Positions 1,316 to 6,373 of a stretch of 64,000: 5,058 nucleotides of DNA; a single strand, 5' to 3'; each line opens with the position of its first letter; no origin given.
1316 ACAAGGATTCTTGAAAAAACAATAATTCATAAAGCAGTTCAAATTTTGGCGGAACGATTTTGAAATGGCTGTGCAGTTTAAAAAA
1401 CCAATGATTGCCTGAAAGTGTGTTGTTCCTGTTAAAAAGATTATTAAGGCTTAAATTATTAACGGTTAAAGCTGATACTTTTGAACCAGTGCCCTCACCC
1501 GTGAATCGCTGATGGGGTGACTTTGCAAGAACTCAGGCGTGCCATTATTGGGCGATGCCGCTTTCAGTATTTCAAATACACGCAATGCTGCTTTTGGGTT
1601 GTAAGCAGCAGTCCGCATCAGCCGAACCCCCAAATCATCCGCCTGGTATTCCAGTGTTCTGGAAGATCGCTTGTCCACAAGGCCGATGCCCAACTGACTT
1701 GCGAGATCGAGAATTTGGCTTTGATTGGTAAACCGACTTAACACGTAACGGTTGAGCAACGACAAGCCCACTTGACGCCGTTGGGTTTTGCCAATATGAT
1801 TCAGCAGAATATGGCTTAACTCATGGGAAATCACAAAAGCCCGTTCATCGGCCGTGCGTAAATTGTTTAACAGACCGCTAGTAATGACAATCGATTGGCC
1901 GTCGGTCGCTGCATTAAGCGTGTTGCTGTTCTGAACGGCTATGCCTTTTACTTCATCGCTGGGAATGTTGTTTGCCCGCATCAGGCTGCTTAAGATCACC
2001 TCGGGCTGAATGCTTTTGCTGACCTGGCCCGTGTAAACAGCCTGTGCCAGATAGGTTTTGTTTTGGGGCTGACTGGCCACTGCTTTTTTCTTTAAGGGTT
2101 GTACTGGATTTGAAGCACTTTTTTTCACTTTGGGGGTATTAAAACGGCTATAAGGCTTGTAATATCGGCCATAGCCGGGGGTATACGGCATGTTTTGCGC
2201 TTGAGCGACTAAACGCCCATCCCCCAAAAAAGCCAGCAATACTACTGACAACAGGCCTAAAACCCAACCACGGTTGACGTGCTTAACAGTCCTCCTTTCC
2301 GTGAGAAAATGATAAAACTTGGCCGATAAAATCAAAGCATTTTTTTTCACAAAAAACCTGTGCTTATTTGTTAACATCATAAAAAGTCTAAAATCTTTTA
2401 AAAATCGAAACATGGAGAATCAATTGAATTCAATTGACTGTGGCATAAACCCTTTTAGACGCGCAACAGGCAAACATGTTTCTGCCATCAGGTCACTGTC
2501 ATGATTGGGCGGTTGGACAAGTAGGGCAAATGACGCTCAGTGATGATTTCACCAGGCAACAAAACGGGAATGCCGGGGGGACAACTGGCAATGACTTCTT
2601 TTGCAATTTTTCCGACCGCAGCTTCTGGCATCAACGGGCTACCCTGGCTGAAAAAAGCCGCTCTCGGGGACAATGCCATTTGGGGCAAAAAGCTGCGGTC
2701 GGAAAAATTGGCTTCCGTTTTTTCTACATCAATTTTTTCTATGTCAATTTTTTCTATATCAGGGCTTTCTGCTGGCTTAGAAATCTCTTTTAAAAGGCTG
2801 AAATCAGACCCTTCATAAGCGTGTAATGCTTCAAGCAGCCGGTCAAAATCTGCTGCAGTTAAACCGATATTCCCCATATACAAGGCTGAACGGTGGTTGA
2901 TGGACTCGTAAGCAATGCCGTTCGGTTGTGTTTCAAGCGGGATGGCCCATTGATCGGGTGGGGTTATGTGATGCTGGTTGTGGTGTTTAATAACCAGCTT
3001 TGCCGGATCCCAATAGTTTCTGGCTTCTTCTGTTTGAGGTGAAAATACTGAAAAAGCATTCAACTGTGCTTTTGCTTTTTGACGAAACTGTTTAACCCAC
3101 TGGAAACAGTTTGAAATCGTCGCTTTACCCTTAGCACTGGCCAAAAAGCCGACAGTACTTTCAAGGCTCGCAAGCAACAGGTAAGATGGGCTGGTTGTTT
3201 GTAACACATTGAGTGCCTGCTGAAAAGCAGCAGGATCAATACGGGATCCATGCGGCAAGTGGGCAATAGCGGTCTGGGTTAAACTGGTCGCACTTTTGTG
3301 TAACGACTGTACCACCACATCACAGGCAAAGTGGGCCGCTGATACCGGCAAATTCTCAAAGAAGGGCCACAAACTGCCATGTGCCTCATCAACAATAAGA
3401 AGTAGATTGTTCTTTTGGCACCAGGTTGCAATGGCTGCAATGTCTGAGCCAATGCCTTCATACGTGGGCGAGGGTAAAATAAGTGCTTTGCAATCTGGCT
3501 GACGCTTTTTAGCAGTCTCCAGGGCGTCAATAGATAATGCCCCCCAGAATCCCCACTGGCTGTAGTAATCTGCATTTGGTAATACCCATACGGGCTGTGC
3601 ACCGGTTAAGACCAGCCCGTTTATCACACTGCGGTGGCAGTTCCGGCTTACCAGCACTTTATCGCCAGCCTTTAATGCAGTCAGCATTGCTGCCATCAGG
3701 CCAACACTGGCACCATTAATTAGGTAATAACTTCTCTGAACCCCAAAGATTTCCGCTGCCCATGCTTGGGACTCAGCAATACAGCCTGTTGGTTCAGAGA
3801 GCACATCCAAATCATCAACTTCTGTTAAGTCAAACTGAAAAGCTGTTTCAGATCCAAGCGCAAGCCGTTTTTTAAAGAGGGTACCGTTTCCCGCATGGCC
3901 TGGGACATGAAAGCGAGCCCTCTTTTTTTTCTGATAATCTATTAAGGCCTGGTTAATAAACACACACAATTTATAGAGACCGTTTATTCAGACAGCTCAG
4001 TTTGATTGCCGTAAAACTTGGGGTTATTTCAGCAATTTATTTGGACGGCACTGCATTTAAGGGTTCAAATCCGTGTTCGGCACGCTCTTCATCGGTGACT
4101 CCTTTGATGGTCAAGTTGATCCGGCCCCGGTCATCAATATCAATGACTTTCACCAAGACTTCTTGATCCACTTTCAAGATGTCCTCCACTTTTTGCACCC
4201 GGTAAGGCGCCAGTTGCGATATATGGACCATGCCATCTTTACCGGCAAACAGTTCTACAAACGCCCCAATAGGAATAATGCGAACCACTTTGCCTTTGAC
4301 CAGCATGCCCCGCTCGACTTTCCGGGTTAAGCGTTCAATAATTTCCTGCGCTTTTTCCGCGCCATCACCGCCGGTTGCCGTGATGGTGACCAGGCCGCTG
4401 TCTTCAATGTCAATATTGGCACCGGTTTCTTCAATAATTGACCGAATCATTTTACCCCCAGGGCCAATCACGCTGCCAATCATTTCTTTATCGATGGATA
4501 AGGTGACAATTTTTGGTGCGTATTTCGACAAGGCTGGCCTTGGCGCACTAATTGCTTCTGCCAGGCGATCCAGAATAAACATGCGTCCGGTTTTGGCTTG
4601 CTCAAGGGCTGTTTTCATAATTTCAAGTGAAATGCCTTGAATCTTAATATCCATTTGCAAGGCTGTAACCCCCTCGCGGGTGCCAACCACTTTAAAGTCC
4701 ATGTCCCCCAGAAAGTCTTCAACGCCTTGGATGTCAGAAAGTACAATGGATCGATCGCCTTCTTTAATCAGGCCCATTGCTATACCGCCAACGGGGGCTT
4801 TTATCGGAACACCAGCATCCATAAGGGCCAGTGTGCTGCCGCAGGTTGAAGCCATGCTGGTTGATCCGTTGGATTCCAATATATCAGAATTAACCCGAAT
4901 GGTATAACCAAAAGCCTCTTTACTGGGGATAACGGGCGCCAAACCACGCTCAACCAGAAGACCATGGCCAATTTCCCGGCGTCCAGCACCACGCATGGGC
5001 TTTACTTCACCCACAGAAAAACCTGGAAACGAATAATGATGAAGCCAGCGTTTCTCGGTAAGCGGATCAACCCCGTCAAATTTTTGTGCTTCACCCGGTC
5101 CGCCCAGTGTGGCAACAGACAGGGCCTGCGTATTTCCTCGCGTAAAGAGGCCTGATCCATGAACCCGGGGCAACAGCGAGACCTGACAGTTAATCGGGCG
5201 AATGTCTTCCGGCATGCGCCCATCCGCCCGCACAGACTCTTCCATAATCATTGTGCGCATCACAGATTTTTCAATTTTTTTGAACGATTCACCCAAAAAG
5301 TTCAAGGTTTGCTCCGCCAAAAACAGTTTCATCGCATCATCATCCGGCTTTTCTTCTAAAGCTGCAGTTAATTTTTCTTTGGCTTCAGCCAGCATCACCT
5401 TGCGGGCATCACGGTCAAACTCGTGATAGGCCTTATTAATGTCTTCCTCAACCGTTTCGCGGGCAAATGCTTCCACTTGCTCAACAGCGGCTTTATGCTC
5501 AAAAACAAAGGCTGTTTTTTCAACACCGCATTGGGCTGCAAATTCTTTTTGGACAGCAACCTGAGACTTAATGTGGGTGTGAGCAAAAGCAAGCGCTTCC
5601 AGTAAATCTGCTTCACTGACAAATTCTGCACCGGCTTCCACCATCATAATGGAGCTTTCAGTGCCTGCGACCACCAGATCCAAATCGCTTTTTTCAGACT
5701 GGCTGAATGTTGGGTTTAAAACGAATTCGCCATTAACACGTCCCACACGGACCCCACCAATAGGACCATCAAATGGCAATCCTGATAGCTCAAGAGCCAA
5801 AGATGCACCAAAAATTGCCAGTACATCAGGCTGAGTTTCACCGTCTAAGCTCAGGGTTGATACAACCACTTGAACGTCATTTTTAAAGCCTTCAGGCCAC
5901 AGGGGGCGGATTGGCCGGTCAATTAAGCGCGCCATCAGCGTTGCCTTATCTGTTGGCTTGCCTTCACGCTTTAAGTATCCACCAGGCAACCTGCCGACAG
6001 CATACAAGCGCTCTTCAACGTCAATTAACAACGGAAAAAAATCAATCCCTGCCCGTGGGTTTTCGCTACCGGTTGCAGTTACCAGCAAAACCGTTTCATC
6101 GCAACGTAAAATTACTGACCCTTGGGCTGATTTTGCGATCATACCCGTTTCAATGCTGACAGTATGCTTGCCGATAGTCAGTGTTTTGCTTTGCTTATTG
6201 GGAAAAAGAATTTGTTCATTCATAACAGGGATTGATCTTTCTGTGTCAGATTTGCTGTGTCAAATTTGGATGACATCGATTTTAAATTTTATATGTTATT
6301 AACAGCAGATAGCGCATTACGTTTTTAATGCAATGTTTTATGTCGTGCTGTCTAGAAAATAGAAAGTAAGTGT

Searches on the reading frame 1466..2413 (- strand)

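Call 41: search_protein_families(library=pfam, proteins=[window:1466-2413:-], max_evalue=0.001)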
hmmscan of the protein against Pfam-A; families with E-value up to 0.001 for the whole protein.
window:1466-2413:- (315 aa): 1 family
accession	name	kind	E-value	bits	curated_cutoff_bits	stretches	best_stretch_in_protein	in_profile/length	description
PF01435.24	Peptidase_M48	-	2.3e-27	96.5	20.3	1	140-310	10-183/186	Peptidase family M48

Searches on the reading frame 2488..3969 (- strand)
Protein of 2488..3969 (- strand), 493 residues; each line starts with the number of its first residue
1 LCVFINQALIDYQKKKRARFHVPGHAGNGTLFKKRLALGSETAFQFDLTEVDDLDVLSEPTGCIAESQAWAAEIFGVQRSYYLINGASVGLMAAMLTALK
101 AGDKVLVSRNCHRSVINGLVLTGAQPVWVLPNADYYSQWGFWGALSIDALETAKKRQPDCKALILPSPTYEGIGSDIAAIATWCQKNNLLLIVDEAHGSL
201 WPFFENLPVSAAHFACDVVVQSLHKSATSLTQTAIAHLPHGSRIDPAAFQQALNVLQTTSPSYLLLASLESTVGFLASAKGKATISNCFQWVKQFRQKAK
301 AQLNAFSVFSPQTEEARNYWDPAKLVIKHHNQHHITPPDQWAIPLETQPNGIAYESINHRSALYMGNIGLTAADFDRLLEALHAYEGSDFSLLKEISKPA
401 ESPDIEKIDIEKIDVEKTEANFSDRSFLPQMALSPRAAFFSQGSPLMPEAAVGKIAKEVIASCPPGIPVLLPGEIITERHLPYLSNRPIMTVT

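Call 41: search_protein_families(library=pfam, proteins=[window:2488-3969:-], max_evalue=0.001)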
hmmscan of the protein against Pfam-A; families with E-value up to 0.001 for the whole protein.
window:2488-3969:- (493 aa): 4 families
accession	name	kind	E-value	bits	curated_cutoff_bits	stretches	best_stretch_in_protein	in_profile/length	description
PF01276.26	OKR_DC_1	-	1.3e-60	205.8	27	1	7-320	5-337/417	Orn/Lys/Arg decarboxylase, major domain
PF00155.27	Aminotran_1_2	-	1.2e-05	25.2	19.7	1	79-202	67-193/361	Aminotransferase class I and II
PF03711.20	OKR_DC_1_C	-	4.4e-05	24.2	24.2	1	425-482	43-102/132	Orn/Lys/Arg decarboxylase, C-terminal domain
PF01041.23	DegT_DnrJ_EryC1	-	0.00079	19.2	19.8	0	85-198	46-149/360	DegT/DnrJ/EryC1/StrS aminotransferase family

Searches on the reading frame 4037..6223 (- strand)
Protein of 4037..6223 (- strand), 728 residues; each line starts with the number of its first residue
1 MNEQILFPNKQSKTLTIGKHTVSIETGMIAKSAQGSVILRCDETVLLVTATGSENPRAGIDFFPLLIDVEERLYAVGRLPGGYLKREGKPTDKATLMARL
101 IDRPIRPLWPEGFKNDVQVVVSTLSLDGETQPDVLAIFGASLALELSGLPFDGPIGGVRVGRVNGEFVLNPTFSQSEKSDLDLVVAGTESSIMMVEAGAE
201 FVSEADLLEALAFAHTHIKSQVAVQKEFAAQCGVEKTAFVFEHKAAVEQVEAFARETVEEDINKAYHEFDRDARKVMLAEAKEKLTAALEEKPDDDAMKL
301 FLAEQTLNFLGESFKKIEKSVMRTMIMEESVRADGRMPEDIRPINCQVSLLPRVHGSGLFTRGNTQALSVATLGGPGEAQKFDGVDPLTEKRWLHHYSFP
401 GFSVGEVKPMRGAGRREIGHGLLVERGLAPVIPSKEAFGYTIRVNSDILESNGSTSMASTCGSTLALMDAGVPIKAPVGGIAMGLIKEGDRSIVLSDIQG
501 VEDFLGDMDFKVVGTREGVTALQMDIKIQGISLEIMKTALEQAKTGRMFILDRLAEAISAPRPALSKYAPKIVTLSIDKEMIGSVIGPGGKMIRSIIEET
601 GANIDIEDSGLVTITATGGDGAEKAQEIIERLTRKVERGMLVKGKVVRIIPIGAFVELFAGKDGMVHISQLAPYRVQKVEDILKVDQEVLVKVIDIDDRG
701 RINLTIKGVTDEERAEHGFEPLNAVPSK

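Call 19: search_protein_families(library=pfam, proteins=[window:4037-6223:-], max_evalue=0.01)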
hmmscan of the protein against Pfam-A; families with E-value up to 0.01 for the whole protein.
window:4037-6223:- (728 aa): 6 families
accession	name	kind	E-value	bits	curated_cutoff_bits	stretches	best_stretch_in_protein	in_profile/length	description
PF01138.27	RNase_PH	-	1.1e-51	175.1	25.5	2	21-150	4-130/130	3' exoribonuclease family, domain 1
PF03725.20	RNase_PH_C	-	9.1e-24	83.6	20.8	2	153-215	1-65/67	3' exoribonuclease family, domain 2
PF00575.29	S1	-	2.3e-15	57.2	22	1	635-707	1-74/74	S1 RNA binding domain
PF00013.35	KH_1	-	5e-12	45.8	21.5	1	573-630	2-65/66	KH domain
PF03726.19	PNPase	-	8e-11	42.7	24.6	1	251-336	3-80/81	Polyribonucleotide nucleotidyltransferase, RNA binding domain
PF22675.2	KH-I_KHDC4-BBP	-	0.0002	21.6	30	1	581-620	7-46/76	KHDC4/BBP-like, KH-domain type I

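Call 24: find_related_loci(query=window:4037-6223:-, collection=genome_contigs, flank=10000)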
Query window:4037-6223:- (728 aa) in genome_contigs; peptide patterns used: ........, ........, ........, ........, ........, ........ (x = any residue, [..] = any of these).
600 stretches matched a pattern (row limit reached: there are more); 590 encode a relative of the query (tblastn E <= 1e-3); the best 80 are kept; 80 distinct loci.
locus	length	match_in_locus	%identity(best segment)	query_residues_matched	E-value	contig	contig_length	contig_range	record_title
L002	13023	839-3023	76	1-724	0e+0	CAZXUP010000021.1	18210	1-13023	MAG TPA_asm: uncultured Vampirovibrionales bacterium isolate SRP344714_co2_442 genome assembly, contig: NODE_7906_length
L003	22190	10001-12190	63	9-727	0e+0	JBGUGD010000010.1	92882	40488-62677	MAG: Vampirovibrionaceae bacterium NZW_1234 k127_4024114, whole genome shotgun sequence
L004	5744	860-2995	61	6-718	0e+0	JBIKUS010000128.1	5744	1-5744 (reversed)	MAG: Vampirovibrionales bacterium isolate ME2015-08-13_3300044527_group6_bin63 Rohwer_bin1412_scaffold_14668_c1, whole g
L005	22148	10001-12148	59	6-722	0e+0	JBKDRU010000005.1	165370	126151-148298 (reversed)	MAG: Vampirovibrionales bacterium isolate samp_2158_concoct_272 samp_2158_49332, whole genome shotgun sequence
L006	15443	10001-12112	52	13-716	0e+0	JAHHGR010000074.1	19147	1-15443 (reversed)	MAG: Aphanocapsa lilacina HA4352-LM1 scaffold_641_c1, whole genome shotgun sequence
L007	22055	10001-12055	54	15-707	0e+0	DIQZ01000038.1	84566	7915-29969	MAG TPA_asm: Firmicutes bacterium UBA5449 UBA5449_contig_3538, whole genome shotgun sequence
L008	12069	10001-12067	53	13-701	0e+0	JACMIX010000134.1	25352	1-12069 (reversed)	MAG: Gloeobacterales cyanobacterium ES-bin-141 ES-bin-141-contig-k141_3117150, whole genome shotgun sequence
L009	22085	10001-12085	52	10-716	0e+0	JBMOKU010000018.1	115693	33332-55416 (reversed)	MAG: Bacillota bacterium isolate Betzabe_MAG006 MAG006_18, whole genome shotgun sequence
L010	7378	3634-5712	50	14-717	0e+0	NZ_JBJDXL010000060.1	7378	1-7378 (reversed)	MAG: Intestinibacter sp. isolate PUUB17_bin.077 NODE_12801_length_7378_cov_6.246620, whole genome shotgun sequence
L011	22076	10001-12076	51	16-709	0e+0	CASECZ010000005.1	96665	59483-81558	uncultured Clostridia bacterium isolate A31_L1_344344_idba_bin.52 genome assembly, contig: A31_L1_344344_idba_bin.52.fa_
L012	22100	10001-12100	50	10-717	0e+0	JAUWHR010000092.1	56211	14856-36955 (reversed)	MAG: Anaerolineae bacterium isolate CSMAG_2273 CSMAG_2273_k141_1397200_length_56211_cov_14.3274, whole genome shotgun se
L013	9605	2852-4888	51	17-706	0e+0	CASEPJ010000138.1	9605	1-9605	uncultured Clostridia bacterium isolate Batch5_idba_bin.1004 genome assembly, contig: Batch5_idba_bin.1004.fa_k87_220538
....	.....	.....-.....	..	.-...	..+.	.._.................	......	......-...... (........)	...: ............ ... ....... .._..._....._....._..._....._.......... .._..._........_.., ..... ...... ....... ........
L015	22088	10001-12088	50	9-709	0e+0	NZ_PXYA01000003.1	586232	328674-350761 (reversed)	Tetragenococcus halophilus subsp. halophilus DSM 20339 T_hal_3_1, whole genome shotgun sequence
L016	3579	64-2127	49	8-709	0e+0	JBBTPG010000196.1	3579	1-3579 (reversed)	MAG: Chloroflexota bacterium isolate H52-bin102_1 H52_bin102_1_000000000196, whole genome shotgun sequence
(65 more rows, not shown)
